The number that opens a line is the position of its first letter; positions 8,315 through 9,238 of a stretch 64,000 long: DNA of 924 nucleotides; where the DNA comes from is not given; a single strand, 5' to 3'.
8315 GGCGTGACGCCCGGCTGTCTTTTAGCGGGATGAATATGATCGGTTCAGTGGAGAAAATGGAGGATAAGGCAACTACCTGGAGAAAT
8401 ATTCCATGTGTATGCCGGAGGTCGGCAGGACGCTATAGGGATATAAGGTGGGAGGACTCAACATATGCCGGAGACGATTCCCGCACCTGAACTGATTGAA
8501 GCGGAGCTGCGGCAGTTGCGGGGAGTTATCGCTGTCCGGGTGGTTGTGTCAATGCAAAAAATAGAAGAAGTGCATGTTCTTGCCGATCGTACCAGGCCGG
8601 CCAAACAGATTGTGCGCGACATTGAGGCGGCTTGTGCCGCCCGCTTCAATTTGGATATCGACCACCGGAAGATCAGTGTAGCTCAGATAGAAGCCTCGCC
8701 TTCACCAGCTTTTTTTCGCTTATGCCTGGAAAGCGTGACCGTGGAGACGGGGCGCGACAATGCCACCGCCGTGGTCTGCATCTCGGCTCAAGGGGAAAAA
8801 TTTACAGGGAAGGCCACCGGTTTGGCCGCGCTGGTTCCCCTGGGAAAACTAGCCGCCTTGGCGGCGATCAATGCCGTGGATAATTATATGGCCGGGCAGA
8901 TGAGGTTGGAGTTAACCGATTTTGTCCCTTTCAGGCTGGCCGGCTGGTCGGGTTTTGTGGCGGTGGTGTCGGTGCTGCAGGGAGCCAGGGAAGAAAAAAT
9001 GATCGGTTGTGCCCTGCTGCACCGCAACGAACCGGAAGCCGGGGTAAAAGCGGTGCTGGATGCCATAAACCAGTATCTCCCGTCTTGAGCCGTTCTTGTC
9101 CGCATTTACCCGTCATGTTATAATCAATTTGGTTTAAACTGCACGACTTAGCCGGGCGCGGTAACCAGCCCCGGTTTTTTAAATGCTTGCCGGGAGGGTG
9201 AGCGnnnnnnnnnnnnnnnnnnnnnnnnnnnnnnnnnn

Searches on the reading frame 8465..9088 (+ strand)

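Call 10: search_protein_families(library=pfam, proteins=[window:8465-9088:+])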
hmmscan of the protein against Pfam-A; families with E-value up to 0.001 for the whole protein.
window:8465-9088:+ (207 aa): 1 family
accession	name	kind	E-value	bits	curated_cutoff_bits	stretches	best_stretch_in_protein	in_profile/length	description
PF08502.15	LeuA_dimer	-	9.5e-05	22.8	24.9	1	86-205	22-131/131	LeuA allosteric (dimerisation) domain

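Call 55: search_protein_families(library=ncbifam, proteins=[window:8465-9088:+], max_evalue=0.01)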
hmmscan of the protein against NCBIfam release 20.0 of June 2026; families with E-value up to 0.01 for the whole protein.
window:8465-9088:+ (207 aa): 0 families
